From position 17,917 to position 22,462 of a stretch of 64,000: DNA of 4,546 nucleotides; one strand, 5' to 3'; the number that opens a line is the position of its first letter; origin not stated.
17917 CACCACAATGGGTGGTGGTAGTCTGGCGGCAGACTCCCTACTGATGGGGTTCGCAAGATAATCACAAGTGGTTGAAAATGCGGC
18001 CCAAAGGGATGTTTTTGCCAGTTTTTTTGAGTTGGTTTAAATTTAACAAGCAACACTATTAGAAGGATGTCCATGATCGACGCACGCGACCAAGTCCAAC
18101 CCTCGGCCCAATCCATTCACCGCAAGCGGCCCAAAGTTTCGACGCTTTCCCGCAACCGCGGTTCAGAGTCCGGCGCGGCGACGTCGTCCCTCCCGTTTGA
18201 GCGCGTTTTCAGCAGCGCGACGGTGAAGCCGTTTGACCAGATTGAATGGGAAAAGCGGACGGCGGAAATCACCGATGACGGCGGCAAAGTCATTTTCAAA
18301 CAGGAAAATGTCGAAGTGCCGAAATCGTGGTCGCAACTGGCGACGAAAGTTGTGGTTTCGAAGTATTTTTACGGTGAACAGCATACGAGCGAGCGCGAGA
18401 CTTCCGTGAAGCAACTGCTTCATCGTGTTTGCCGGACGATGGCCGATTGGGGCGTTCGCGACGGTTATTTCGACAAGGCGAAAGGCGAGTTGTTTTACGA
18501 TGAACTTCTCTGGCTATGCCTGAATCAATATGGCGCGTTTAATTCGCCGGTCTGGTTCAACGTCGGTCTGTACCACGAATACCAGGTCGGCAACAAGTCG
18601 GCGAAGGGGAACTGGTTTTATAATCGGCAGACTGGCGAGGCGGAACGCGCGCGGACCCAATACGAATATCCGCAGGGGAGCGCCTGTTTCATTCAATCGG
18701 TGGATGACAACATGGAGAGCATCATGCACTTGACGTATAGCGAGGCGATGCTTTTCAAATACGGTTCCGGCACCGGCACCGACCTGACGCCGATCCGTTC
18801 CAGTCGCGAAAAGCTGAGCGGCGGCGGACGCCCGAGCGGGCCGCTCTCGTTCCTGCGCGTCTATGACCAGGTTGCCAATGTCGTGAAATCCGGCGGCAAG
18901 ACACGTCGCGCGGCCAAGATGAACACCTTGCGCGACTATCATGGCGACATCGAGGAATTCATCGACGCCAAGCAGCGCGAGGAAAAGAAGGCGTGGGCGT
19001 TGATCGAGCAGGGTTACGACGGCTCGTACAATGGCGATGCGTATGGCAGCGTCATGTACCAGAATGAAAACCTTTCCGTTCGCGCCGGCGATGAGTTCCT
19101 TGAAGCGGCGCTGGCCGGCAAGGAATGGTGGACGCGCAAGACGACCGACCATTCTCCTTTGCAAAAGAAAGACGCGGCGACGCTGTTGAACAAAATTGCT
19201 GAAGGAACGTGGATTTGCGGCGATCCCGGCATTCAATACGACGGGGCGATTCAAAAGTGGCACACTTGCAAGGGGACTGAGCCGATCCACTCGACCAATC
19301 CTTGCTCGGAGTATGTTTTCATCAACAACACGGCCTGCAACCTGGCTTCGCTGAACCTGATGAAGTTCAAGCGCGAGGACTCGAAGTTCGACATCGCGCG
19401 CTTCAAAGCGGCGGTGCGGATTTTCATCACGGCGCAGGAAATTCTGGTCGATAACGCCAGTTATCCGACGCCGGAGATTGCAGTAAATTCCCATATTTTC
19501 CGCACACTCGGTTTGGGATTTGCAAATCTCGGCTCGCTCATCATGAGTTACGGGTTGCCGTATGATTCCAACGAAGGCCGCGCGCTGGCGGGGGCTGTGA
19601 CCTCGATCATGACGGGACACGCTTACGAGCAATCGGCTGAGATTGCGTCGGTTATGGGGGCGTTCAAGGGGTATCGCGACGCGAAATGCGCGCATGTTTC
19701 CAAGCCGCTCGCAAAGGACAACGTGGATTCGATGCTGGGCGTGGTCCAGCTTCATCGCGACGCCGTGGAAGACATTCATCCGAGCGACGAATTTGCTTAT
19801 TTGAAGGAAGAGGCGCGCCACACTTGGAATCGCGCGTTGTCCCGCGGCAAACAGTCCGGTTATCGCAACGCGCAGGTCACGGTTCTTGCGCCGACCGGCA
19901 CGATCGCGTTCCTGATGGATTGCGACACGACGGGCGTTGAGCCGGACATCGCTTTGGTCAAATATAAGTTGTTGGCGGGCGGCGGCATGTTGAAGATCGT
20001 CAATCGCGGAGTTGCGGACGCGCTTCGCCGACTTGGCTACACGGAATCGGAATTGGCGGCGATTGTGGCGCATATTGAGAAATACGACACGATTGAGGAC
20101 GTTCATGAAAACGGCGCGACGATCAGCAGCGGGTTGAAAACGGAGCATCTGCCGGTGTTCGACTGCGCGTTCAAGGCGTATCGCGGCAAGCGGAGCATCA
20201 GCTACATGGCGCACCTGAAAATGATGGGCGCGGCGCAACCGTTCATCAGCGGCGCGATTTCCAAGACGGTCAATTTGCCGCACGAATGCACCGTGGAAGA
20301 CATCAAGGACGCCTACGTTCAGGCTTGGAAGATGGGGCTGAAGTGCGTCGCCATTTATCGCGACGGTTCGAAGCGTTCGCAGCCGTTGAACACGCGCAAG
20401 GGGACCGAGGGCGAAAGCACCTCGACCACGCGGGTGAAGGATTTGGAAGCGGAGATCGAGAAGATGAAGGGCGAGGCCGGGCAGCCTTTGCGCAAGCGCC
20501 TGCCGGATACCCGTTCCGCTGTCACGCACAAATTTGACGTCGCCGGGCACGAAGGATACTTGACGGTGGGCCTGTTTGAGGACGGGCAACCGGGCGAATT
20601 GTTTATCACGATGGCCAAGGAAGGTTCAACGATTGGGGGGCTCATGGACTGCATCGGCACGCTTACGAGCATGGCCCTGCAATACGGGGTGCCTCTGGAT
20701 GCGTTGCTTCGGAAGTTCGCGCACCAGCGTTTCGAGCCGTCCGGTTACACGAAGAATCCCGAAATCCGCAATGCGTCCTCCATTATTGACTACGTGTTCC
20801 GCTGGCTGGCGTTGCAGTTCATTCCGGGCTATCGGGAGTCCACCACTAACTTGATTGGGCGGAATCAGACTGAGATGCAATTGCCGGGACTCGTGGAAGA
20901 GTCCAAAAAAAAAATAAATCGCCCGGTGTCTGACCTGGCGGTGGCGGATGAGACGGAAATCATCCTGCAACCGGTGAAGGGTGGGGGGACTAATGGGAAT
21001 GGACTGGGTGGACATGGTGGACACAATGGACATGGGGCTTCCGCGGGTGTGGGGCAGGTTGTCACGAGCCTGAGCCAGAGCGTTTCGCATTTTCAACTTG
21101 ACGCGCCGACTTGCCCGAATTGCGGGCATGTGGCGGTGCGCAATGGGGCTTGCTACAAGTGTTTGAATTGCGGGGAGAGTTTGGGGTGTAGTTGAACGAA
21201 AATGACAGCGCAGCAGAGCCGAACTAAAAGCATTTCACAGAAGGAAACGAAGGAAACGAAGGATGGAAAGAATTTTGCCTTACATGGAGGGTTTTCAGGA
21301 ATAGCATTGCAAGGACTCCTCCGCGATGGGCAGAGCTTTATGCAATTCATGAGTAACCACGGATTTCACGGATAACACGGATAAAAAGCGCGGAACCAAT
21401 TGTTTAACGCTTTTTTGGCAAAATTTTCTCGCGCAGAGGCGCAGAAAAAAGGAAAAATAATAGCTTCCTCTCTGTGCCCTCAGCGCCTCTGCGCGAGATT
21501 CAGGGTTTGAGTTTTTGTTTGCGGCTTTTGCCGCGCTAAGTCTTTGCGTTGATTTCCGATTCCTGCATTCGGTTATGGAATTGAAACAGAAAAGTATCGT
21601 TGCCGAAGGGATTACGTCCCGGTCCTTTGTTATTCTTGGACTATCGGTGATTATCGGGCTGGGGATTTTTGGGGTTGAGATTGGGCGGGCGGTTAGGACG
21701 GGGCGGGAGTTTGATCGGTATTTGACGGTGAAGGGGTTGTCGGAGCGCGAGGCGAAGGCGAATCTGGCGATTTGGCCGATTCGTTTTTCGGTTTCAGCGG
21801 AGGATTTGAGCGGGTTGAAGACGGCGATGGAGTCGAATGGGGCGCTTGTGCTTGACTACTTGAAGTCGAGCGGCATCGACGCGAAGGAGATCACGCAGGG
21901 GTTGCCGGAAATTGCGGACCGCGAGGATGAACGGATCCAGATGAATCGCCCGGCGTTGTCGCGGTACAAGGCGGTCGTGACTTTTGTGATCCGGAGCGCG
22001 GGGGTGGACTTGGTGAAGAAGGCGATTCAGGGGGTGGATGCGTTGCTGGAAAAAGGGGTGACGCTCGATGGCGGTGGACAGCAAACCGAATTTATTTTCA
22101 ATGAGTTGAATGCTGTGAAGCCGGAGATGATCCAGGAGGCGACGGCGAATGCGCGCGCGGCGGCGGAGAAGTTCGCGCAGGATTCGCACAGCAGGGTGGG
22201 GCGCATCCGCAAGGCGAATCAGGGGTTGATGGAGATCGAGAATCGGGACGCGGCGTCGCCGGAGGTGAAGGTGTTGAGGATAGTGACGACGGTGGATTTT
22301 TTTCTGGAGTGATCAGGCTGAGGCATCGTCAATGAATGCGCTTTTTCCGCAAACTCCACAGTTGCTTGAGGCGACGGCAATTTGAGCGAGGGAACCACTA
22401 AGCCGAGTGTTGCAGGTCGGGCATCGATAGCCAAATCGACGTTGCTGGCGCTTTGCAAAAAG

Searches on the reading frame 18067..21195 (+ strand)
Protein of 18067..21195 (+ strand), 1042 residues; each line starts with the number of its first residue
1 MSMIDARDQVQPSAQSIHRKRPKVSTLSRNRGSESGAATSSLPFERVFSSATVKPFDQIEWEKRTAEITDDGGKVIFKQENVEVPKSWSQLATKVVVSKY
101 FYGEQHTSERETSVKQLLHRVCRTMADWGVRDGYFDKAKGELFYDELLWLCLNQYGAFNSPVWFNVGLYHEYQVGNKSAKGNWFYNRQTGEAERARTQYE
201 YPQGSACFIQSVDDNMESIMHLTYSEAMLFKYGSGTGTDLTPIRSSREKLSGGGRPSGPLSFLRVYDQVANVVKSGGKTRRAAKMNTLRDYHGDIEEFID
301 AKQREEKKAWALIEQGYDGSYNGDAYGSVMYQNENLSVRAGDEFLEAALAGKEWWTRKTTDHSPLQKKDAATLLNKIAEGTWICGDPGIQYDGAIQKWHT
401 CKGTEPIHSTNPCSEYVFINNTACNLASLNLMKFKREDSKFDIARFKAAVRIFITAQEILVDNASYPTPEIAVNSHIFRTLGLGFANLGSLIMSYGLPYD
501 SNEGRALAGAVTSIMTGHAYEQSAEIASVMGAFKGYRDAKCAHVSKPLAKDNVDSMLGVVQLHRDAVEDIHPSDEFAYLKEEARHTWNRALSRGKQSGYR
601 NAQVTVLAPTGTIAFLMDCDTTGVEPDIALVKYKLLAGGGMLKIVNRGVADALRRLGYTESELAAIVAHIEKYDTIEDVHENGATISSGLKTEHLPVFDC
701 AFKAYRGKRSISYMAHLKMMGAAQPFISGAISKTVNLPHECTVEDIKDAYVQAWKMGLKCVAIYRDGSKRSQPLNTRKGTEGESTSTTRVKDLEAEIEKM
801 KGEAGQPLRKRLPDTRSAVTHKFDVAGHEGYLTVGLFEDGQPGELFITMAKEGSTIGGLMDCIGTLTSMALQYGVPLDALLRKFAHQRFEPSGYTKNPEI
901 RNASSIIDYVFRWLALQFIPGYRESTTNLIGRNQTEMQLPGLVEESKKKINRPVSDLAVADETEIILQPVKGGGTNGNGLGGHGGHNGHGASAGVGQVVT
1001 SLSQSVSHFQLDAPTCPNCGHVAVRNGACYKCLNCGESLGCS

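Call 76: search_protein_families(library=pfam, proteins=[window:18067-21195:+], max_evalue=0.00001)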
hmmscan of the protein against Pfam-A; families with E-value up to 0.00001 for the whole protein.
window:18067-21195:+ (1042 aa): 3 families
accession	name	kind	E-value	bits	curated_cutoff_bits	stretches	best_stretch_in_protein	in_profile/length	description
PF02867.20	Ribonuc_red_lgC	-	6.2e-124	414.9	23.9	1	205-764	1-523/523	Ribonucleotide reductase, barrel domain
PF08471.15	Ribonuc_red_2_N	-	8e-19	68.2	27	1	73-154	2-103/103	Class II vitamin B12-dependent ribonucleotide reductase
PF12637.14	TSCPD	-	8.7e-11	42.4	22.8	1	828-915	12-85/88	TSCPD domain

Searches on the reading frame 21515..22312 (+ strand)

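Call 77: search_protein_families(library=pfam, proteins=[window:21515-22312:+], max_evalue=0.00001)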
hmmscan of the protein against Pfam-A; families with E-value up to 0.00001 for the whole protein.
window:21515-22312:+ (265 aa): 1 family
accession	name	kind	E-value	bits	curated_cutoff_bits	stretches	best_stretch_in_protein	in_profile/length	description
PF04402.19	SIMPL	-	9.2e-17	62.4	25.2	1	70-236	1-160/205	Protein of unknown function (DUF541)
